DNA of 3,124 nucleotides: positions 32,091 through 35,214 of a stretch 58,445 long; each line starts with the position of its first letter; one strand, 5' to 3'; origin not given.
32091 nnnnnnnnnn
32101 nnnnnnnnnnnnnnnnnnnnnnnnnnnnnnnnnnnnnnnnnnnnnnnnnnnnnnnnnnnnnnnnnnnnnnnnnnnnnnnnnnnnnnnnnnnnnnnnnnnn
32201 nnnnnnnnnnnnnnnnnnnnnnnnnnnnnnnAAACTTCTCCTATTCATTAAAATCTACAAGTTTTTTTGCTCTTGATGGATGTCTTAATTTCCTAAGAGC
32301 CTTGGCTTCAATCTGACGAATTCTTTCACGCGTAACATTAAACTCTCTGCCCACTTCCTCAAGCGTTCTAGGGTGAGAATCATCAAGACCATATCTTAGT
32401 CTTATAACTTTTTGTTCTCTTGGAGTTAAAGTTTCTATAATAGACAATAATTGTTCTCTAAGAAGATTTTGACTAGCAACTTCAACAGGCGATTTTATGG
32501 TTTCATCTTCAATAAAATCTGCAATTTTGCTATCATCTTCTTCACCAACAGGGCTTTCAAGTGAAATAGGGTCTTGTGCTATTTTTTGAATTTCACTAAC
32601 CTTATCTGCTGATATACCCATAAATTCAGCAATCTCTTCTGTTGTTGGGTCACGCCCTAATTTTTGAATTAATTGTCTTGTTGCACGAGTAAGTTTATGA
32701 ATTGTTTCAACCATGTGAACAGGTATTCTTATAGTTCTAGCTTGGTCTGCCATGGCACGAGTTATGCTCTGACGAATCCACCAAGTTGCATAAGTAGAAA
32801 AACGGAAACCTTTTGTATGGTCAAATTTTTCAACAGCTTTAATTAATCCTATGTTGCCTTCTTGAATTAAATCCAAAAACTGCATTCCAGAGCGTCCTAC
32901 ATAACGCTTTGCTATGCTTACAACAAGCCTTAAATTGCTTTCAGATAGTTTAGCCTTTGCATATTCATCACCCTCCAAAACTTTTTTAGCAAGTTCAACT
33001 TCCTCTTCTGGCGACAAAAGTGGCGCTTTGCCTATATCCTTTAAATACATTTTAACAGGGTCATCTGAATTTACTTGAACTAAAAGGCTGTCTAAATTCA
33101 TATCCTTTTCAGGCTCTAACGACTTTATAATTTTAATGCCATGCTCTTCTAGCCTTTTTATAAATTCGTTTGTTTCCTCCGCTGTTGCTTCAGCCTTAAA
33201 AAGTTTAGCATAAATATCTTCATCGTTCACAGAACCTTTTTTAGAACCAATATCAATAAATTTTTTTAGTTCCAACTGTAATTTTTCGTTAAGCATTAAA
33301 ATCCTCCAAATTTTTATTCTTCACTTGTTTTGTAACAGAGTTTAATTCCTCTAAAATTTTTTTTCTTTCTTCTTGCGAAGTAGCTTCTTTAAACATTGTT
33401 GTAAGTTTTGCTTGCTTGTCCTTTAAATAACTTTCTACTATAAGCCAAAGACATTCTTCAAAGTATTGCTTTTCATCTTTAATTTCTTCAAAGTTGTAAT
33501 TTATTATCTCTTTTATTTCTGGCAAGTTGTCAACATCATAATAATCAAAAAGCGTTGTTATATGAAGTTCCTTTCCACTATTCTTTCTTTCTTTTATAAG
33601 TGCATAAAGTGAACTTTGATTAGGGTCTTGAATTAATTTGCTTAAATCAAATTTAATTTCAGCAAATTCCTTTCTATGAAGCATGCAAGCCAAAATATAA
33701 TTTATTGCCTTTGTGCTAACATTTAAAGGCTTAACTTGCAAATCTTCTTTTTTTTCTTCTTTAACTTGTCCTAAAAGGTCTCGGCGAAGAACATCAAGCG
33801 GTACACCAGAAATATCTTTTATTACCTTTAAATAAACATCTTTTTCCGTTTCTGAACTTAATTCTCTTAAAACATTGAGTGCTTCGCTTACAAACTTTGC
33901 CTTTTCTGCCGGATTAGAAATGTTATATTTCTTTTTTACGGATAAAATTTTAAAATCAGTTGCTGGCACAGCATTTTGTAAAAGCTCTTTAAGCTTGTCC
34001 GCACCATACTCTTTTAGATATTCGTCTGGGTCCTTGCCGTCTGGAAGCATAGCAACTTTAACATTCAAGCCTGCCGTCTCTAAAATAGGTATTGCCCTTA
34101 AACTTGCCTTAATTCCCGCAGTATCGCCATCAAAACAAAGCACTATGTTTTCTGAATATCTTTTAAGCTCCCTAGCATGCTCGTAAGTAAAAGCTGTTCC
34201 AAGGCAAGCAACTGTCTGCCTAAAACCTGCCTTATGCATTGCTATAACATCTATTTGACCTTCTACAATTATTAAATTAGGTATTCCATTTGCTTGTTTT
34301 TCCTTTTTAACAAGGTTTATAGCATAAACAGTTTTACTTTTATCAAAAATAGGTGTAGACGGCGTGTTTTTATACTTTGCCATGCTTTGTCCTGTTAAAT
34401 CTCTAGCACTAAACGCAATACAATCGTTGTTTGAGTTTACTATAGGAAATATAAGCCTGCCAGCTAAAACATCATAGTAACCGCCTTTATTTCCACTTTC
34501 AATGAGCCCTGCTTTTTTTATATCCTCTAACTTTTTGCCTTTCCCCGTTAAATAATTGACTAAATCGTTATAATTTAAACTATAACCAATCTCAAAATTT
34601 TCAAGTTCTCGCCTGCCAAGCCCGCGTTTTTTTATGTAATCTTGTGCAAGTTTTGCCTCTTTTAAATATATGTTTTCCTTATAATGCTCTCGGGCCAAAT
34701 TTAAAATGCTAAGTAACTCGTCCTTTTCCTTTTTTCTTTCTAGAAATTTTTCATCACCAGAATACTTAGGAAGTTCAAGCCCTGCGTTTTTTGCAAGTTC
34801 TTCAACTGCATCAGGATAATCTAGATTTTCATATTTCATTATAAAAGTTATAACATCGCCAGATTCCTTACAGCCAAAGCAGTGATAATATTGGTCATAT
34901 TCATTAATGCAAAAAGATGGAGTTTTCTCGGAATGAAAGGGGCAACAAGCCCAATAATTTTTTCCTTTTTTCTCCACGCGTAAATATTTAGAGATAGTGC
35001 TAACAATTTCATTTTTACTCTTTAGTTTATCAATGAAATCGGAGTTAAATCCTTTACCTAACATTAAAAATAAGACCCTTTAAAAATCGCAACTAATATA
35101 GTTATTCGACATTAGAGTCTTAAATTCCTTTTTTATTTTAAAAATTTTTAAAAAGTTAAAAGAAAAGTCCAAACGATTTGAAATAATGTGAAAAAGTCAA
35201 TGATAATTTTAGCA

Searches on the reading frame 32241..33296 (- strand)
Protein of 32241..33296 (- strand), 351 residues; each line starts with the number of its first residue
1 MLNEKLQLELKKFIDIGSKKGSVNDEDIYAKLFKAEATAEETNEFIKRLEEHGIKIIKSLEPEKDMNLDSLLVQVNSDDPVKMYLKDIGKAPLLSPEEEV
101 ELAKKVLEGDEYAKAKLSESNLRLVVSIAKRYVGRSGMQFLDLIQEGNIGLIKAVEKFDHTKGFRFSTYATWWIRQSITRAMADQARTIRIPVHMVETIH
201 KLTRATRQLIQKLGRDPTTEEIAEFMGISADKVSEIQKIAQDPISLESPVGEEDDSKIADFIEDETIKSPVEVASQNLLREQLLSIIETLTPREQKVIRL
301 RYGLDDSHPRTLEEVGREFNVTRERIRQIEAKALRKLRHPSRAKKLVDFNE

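Call 53: search_protein_families(library=phrogs, proteins=[window:32241-33296:-], max_evalue=0.001)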
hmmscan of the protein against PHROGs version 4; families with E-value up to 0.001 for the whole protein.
window:32241-33296:- (351 aa): 8 families
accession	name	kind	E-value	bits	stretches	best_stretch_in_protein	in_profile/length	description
phrog_351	-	transcription regulation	4.1e-111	374.1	2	108-349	499-735/928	RNA polymerase sigma factor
phrog_21612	-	transcription regulation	2e-10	40.9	1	107-329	8-210/600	RNA polymerase sigma factor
phrog_36098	-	transcription regulation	3.1e-07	31.3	1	115-255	15-160/223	RNA polymerase sigma factor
phrog_36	-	transcription regulation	4e-07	30.9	1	248-338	93-184/220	transcriptional regulator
phrog_1740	-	transcription regulation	1e-06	28.6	1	263-338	144-213/567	RNA polymerase sigma factor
phrog_3512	-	transcription regulation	4.2e-06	28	0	289-337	65-109/130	sigma factor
phrog_13787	-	unknown function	0.00022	22.5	0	239-329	71-160/172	-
phrog_11306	-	unknown function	0.00059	20.9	0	312-345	3-36/63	-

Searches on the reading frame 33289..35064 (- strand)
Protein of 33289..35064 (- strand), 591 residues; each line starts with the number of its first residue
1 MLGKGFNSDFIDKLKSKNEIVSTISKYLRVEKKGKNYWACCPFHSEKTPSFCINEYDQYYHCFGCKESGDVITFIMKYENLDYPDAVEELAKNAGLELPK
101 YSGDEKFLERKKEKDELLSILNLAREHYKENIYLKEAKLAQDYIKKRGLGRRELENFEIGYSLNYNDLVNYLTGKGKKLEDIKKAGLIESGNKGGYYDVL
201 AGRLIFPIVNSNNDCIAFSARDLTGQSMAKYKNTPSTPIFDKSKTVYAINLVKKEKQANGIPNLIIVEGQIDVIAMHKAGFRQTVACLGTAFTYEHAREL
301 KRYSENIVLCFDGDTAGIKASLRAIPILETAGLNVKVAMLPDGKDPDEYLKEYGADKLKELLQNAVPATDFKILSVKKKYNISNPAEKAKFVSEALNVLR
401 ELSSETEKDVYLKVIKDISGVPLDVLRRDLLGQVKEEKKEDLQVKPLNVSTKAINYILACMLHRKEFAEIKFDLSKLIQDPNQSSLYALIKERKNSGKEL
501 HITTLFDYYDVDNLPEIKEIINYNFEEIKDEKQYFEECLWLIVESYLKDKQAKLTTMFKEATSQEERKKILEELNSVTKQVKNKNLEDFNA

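Call 53: search_protein_families(library=phrogs, proteins=[window:33289-35064:-], max_evalue=0.001)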
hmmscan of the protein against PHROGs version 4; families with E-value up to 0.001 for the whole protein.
window:33289-35064:- (591 aa): 13 families
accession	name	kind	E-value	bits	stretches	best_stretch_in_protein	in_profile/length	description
phrog_6444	-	DNA, RNA and nucleotide metabolism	1e-127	428.4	1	8-576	7-561/577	DNA primase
phrog_47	-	DNA, RNA and nucleotide metabolism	5.2e-62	211.6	1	18-403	30-378/947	DNA primase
phrog_22657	-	unknown function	6.8e-35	121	1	8-353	6-348/1185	-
phrog_18097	-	DNA, RNA and nucleotide metabolism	2.8e-26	93.3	1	12-120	8-112/199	DNA primase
phrog_11992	-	unknown function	1.2e-20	75.5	1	24-119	16-110/177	-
phrog_239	-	DNA, RNA and nucleotide metabolism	1.2e-18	68.5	1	39-376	43-323/801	DNA primase/helicase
phrog_510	-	DNA, RNA and nucleotide metabolism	3.3e-18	66.8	1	27-105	32-112/667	DNA primase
phrog_360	-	DNA, RNA and nucleotide metabolism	1.1e-15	58.9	1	16-91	4-84/133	DNA primase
phrog_26824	-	unknown function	6.4e-13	48.7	1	33-101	22-90/868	-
phrog_6088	-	DNA, RNA and nucleotide metabolism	2.4e-08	33.9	1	27-364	14-294/772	DNA primase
phrog_5311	-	DNA, RNA and nucleotide metabolism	3.1e-07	30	1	33-94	93-161/692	helicase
phrog_849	-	DNA, RNA and nucleotide metabolism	1.1e-06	28.9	1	131-364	139-342/435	DNA primase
phrog_1139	-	DNA, RNA and nucleotide metabolism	0.00021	20.4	1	258-399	171-313/895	DNA primase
